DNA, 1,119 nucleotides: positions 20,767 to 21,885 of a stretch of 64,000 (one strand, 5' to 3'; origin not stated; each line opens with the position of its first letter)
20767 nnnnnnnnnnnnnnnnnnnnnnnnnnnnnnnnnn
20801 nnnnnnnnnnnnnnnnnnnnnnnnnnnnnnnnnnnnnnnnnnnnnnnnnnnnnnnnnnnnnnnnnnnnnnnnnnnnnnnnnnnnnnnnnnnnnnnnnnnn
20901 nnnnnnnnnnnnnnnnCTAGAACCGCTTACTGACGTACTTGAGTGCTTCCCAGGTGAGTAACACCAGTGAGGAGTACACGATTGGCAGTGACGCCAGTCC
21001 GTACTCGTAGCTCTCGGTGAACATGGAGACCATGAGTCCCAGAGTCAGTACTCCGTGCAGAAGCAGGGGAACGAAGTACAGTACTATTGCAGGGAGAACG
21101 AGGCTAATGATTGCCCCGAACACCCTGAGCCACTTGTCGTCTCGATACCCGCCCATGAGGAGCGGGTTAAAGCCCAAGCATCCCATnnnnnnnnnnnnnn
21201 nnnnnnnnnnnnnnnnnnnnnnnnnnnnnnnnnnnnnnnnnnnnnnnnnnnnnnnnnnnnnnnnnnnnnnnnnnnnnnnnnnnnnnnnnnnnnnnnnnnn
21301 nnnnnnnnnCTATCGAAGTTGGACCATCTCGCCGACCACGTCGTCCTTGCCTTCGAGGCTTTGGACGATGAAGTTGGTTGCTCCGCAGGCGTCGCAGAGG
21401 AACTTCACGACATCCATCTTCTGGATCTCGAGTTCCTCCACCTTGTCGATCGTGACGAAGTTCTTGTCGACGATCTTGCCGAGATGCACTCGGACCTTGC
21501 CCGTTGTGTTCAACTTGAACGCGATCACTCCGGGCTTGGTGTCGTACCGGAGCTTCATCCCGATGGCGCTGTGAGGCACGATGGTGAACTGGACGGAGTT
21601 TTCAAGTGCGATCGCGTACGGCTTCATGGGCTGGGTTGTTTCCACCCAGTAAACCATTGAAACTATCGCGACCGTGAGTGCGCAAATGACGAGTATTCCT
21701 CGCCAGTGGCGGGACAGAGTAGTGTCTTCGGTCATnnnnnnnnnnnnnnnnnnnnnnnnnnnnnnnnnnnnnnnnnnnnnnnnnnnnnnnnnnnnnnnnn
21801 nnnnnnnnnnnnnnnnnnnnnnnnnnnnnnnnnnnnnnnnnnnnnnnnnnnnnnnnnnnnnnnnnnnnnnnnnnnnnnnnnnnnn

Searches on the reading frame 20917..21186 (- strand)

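Call 17: search_protein_families(library=pfam, proteins=[window:20917-21186:-], max_evalue=1)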
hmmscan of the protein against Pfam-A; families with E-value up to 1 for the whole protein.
window:20917-21186:- (89 aa): 0 families

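Call 18: search_protein_families(library=phrogs, proteins=[window:20917-21186:-], max_evalue=1)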
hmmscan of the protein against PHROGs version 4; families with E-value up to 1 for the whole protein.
window:20917-21186:- (89 aa): 2 families
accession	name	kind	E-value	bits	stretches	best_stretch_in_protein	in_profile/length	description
phrog_5692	-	unknown function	0.093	13.9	0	12-36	56-80/92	-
phrog_37300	-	unknown function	0.33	12.6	0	41-65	6-30/79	-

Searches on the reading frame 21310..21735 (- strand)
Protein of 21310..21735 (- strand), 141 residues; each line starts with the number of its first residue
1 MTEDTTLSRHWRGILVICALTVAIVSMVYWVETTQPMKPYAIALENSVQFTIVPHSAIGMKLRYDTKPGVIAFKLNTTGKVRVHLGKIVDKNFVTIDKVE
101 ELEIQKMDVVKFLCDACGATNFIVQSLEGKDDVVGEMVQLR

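Call 17: search_protein_families(library=pfam, proteins=[window:21310-21735:-], max_evalue=1)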
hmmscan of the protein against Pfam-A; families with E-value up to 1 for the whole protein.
window:21310-21735:- (141 aa): 2 families
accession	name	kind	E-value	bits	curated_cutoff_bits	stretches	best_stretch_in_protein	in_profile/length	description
PF24287.1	DUF7475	-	0.043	14.5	31.3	1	7-44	63-100/115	Family of unknown function (DUF7475)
PF09771.14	Tmemb_18A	-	0.16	12.8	29.9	1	8-54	24-70/118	Transmembrane protein 188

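Call 18: search_protein_families(library=phrogs, proteins=[window:21310-21735:-], max_evalue=1)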
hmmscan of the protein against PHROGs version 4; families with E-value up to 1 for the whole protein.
window:21310-21735:- (141 aa): 2 families
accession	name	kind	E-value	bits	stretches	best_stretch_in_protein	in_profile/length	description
phrog_24639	-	unknown function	0.13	13.4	1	75-102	18-45/70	-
phrog_30232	-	unknown function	0.17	13.7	1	67-118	6-51/78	-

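Call 71: find_related_loci(query=window:21310-21732:-, collection=viral_contigs, flank=5000)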
Query window:21310-21732:- (140 aa) in viral_contigs; peptide patterns used: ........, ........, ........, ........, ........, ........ (x = any residue, [..] = any of these).
5 stretches matched a pattern, but none encodes a relative of the query by tblastn (E <= 1e-3).
